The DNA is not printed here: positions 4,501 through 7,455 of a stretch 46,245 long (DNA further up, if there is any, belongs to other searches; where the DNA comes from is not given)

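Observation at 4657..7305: MurJ flippase fused to CsaB pyruvyltransferase in one polypeptide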

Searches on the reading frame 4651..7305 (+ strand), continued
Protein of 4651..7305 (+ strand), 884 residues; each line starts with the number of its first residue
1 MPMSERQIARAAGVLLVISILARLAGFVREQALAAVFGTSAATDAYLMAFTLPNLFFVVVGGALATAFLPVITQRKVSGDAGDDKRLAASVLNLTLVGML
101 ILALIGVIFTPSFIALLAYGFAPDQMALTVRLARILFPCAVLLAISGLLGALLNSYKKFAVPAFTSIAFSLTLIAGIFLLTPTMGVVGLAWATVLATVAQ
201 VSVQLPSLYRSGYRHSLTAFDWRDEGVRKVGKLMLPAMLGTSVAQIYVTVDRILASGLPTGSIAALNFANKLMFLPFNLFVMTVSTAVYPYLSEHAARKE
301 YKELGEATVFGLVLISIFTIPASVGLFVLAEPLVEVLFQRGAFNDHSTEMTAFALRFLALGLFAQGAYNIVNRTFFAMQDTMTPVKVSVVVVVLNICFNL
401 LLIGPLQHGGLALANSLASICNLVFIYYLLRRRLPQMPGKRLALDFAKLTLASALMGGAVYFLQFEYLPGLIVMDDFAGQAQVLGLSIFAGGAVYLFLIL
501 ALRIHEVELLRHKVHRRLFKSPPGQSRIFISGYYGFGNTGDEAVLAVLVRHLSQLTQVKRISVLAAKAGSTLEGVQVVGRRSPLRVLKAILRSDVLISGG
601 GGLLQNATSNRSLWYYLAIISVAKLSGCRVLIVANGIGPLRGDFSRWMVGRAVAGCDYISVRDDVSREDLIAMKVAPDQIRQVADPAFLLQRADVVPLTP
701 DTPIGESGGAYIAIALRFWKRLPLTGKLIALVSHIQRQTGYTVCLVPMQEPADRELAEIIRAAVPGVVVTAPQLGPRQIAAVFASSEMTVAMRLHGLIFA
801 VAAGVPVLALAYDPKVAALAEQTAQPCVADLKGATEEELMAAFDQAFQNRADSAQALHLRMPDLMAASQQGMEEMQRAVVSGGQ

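Call 49: list_cluster_members(proteins=[P0459, P0460, P0468, P0395, P0455, P0458, P0407])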
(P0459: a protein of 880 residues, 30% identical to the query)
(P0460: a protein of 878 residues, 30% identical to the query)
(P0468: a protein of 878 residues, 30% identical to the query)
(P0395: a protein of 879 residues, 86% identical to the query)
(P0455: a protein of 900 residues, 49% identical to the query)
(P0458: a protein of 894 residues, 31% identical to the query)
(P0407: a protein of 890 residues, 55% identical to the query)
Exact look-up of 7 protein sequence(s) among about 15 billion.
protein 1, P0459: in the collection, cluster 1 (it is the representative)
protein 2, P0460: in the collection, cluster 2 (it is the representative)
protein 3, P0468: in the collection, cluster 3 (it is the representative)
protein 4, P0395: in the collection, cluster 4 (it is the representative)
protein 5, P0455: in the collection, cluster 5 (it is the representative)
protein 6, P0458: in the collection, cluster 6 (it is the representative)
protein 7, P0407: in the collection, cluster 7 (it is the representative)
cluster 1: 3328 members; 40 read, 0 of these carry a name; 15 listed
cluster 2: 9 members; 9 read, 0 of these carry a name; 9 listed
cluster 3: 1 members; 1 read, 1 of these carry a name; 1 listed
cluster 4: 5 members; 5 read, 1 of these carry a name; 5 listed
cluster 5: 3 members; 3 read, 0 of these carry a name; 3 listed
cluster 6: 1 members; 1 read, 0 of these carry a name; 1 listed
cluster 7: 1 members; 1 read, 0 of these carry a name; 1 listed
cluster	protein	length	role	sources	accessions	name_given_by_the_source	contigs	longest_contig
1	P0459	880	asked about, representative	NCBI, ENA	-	-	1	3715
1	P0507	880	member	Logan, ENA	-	-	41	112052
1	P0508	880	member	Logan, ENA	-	-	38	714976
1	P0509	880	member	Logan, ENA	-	-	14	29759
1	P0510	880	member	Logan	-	-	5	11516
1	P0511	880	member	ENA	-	-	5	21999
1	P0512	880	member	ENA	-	-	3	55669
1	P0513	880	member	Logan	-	-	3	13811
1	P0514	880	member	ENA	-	-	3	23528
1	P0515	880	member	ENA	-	-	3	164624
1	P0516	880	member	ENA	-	-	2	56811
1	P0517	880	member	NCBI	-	-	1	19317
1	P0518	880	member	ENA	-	-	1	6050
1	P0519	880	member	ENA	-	-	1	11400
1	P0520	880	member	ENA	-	-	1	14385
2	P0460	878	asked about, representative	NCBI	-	-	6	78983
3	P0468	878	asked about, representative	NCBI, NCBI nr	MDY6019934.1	MAG: polysaccharide pyruvyl transferase CsaB [Oscillospiraceae bacterium] | polysaccharide pyruvyl transferase CsaB [Oscillospiraceae bacterium]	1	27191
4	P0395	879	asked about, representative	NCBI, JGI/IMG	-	putative peptidoglycan lipid II flippase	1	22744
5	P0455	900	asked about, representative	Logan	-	-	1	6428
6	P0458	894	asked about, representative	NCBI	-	-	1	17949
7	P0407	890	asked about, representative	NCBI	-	-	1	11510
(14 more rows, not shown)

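Call 63: find_encoding_contigs(protein=P0455, flank=8000, max_places=3)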
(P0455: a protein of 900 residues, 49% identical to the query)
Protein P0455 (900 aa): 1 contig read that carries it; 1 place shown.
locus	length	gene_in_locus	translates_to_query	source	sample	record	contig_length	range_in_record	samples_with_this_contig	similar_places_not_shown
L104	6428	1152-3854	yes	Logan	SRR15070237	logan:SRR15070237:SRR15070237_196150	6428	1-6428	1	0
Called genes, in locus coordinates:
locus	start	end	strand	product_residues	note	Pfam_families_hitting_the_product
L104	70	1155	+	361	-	PF13439:Glyco_transf_4, PF13579:Glyco_trans_4_4, PF20706:GT4-conflict, PF00534:Glycos_transf_1, PF13692:Glyco_trans_1_4, PF13524:Glyco_trans_1_2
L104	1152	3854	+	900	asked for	PF03023:MurJ, PF13440:Polysacc_synt_3, PF01554:MatE, PF04230:PS_pyruv_trans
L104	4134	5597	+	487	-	PF02585:PIG-L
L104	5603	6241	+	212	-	PF13302:Acetyltransf_3 (faint), PF13527:Acetyltransf_9 (faint), PF00583:Acetyltransf_1, PF08445:FR47, PF13508:Acetyltransf_7, PF13673:Acetyltransf_10 (weak)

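Call 64: find_encoding_contigs(protein=P0402, flank=10000, max_places=2)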
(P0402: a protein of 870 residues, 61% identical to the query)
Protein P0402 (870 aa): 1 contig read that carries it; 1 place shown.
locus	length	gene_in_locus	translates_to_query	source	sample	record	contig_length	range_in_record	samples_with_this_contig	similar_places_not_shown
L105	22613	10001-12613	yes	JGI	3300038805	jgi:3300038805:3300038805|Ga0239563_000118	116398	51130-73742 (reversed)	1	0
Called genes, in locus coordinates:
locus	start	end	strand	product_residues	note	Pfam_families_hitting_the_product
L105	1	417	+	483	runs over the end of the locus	PF03062:MBOAT, PF13813:MBOAT_2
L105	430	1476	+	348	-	-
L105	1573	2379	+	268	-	PF03309:Pan_kinase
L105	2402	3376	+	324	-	PF00724:Oxidored_FMN (faint), PF01207:Dus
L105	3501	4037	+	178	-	-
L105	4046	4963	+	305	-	-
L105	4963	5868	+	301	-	-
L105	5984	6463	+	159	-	PF03449:GreA_GreB_N, PF01272:GreA_GreB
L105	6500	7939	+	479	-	-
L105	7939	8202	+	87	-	PF00152:tRNA-synt_2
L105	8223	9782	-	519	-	PF02156:Glyco_hydro_26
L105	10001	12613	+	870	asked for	PF04230:PS_pyruv_trans, PF03023:MurJ, PF01554:MatE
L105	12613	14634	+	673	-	PF18949:DUF5693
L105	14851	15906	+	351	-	PF00953:Glycos_transf_4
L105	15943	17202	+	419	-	PF03816:LytR_cpsA_psr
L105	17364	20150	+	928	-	PF08239:SH3_3, PF18348:SH3_16 (faint), PF06347:SH3_4 (weak), PF08239:SH3_3, PF07833:Cu_amine_oxidN1, PF08239:SH3_3, PF01520:Amidase_3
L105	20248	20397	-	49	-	-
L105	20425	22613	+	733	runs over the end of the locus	PF04932:Wzy_C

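Call 65: find_encoding_contigs(protein=P0460, flank=10000, max_places=2)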
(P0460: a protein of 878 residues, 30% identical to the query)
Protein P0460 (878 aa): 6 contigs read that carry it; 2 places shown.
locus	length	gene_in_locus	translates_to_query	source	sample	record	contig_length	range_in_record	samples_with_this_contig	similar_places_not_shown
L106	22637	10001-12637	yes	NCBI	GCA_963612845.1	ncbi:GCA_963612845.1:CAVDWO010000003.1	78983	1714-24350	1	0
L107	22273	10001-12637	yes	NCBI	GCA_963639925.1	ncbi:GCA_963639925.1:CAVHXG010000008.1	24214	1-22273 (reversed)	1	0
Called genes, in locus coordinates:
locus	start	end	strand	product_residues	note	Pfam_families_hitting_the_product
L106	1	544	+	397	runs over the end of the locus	PF05762:VWA_CoxE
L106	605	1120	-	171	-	PF12822:ECF_trnsprt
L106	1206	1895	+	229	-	PF00027:cNMP_binding, PF13545:HTH_Crp_2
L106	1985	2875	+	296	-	PF00132:Hexapep (weak)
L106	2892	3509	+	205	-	PF01209:Ubie_methyltran (weak), PF13489:Methyltransf_23, PF08241:Methyltransf_11, PF08242:Methyltransf_12, PF13649:Methyltransf_25, PF13847:Methyltransf_31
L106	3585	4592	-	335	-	PF03590:AsnA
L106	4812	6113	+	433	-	PF01979:Amidohydro_1, PF07969:Amidohydro_3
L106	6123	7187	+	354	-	PF01008:IF-2B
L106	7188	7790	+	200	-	PF00596:Aldolase_II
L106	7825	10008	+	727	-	PF18949:DUF5693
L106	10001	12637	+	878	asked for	PF04230:PS_pyruv_trans, PF03023:MurJ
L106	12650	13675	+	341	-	PF01212:Beta_elim_lyase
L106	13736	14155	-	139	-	PF03652:RuvX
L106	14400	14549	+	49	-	PF00471:Ribosomal_L33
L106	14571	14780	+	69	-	PF00584:SecE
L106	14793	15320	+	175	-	PF02357:NusG, PF00467:KOW (weak)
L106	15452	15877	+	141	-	PF03946:Ribosomal_L11_N, PF00298:Ribosomal_L11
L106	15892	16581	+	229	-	PF00687:Ribosomal_L1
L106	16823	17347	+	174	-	PF00466:Ribosomal_L10, PF27436:RL10_C (weak)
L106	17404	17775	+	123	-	PF16320:Ribosomal_L12_N, PF00542:Ribosomal_L12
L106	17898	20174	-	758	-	PF00724:Oxidored_FMN, PF13738:Pyr_redox_3 (faint), PF00890:FAD_binding_2 (faint), PF07992:Pyr_redox_2, PF12831:FAD_oxidored (weak), PF13450:NAD_binding_8 (weak), PF00070:Pyr_redox (weak), PF01266:DAO (weak), +3 more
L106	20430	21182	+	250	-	PF01656:CbiA, PF02374:ArsA_ATPase, PF06564:CBP_BcsQ (weak), PF13614:AAA_31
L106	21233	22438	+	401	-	PF06050:HGD-D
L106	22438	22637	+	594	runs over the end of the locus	PF06050:HGD-D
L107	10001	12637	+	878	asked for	PF04230:PS_pyruv_trans, PF03023:MurJ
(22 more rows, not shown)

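Call 66: find_encoding_contigs(protein=P0078, flank=9000, max_places=1)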
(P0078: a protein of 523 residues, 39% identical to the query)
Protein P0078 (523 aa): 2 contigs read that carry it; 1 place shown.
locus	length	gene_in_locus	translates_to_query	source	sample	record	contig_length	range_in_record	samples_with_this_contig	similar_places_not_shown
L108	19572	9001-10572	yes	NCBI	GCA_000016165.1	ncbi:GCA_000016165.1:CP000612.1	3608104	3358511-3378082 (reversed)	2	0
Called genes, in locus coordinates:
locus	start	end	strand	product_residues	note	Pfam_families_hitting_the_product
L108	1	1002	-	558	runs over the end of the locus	PF12831:FAD_oxidored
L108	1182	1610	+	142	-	PF22817:ApeP-like, PF07977:FabA, PF22818:ApeI-like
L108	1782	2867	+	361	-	PF00953:Glycos_transf_4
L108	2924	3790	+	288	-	PF00483:NTP_transferase, PF12804:NTP_transf_3 (faint)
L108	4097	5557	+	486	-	PF02878:PGM_PMM_I, PF02879:PGM_PMM_II, PF02880:PGM_PMM_III, PF00408:PGM_PMM_IV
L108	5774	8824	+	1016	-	PF00082:Peptidase_S8, PF00395:SLH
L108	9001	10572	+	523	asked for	PF01554:MatE (weak), PF03023:MurJ, PF13440:Polysacc_synt_3, PF01554:MatE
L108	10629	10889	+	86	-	PF05239:PRC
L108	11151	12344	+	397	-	PF00438:S-AdoMet_synt_N, PF02772:S-AdoMet_synt_M, PF02773:S-AdoMet_synt_C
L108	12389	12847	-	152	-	PF13560:HTH_31, PF01381:HTH_3, PF12844:HTH_19, PF13443:HTH_26 (weak)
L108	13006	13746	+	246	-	PF00512:HisKA, PF02518:HATPase_c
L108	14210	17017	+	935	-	PF00395:SLH, PF04773:FecR (faint), PF07532:Big_4, PF01833:TIG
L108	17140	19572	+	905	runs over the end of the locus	-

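Call 67: find_encoding_contigs(protein=P0094, flank=9000, max_places=1)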
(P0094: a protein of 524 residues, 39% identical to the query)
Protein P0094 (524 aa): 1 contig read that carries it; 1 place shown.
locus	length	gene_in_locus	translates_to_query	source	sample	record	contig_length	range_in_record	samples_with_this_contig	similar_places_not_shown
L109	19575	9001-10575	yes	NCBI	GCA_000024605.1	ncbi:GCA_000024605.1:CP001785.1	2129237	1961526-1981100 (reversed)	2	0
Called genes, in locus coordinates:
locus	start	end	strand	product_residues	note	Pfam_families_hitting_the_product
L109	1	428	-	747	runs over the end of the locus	PF09989:DUF2229, PF06050:HGD-D (weak)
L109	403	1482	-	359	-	PF01757:Acyl_transf_3 (weak)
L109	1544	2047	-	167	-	PF14221:DUF4330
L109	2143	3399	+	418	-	PF03816:LytR_cpsA_psr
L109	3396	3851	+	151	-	PF22817:ApeP-like (weak), PF07977:FabA, PF22818:ApeI-like, PF01575:MaoC_dehydratas (weak)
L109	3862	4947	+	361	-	PF00953:Glycos_transf_4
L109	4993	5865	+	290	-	PF00483:NTP_transferase, PF12804:NTP_transf_3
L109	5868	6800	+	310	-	PF01073:3Beta_HSD, PF01370:Epimerase, PF04321:RmlD_sub_bind, PF13460:NAD_binding_10 (weak), PF16363:GDP_Man_Dehyd, PF02719:Polysacc_synt_2, PF07993:NAD_binding_4 (weak)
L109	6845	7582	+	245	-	PF20730:YetF_N, PF04239:DUF421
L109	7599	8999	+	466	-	PF02878:PGM_PMM_I, PF02879:PGM_PMM_II, PF02880:PGM_PMM_III, PF00408:PGM_PMM_IV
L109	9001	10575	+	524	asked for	PF03023:MurJ, PF13440:Polysacc_synt_3, PF01554:MatE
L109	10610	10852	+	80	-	PF05239:PRC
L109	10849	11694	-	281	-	PF06745:ATPase, PF13481:AAA_25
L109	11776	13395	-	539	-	PF12729:4HB_MCP_1 (weak), PF00672:HAMP, PF00015:MCPsignal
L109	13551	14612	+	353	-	PF00180:Iso_dh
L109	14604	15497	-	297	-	PF02361:CbiQ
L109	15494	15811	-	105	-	PF13190:PDGLE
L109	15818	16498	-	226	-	PF01891:CbiM, PF12822:ECF_trnsprt (weak)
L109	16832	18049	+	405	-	PF13551:HTH_29 (faint), PF13384:HTH_23 (faint), PF13565:HTH_32, PF13683:rve_3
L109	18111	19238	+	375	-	PF13429:TPR_15 (weak), PF13424:TPR_12 (weak), PF13432:TPR_16 (weak), PF07719:TPR_2 (weak), PF13424:TPR_12, PF03704:BTAD (weak), PF14559:TPR_19, PF13424:TPR_12 (weak), +24 more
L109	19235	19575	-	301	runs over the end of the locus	PF04055:Radical_SAM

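Call 83: predict_structure(alignment_id=A4)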
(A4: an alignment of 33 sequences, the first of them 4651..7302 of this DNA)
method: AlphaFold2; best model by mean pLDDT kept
length: 884 residues; sequences in the alignment: 33
mean_pLDDT: 91.5   pTM: 0.75
mean pLDDT of the five models: 91.5, 90.7, 90.4, 90.1, 89.7
residues with pLDDT >= 90: 672; 70-90: 175; 50-70: 29; < 50: 8
segments of 3 or more residues with pLDDT < 50: 1-3, 705-707
pLDDT, mean of each block of 10 residues (from residue 1): 61 82 93 97 98 93 85 83 85 94 96 96 98 97 94 88 94 98 98 98 96 89 91 91 91 96 97 91 85 89 95 96 98 96 97 98 96 93 94 96 97 97 97 95 96 98 96 94 97 95 87 78 89 77 92 95 80 85 92 90 78 92 91 88 93 94 92 95 94 72 56 91 88 96 93 94 94 89 95 95 96 89 94 94 97 95 95 95 61
secondary structure, 60 per line:
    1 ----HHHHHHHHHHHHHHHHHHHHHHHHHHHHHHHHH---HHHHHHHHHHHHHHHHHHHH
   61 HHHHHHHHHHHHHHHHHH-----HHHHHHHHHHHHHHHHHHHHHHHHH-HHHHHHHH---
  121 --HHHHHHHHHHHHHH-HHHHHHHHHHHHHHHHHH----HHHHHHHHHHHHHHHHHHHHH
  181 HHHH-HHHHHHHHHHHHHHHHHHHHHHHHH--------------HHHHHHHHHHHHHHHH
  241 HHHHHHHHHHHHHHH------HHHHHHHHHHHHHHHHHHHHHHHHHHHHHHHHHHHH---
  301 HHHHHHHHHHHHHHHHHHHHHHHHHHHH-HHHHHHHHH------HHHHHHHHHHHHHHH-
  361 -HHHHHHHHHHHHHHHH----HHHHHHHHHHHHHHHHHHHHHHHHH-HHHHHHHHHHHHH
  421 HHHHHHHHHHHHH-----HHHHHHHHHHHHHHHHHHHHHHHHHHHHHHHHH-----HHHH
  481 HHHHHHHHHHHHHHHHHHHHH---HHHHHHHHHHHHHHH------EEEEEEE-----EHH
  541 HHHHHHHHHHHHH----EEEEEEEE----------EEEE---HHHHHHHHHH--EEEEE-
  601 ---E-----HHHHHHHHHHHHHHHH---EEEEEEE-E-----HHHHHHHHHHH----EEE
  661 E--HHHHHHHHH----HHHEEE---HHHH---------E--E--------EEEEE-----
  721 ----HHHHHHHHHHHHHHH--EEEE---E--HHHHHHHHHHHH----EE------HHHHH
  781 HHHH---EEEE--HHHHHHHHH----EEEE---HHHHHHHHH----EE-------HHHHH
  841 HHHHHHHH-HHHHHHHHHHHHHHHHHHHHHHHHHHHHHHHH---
elements in order (helices of 4 or more, strands of 3 or more residues): H5-37 H41-78 H84-108 H110-117 H123-136 H138-155 H160-184 H186-210 H225-255 H262-297 H301-328 H330-338 H345-359 H362-377 H382-406 H408-433 H439-471 H477-501 H505-519 E526-532 H539-553 E558-565 E576-579 H583-592 E595-599 H610-625 E629-635 H643-653 E658-661 H664-672 E680-682 H686-689 E711-715 H725-739 E742-745 H752-763 H776-784 E788-791 H794-802 E807-810 H814-822 H836-848 H850-881
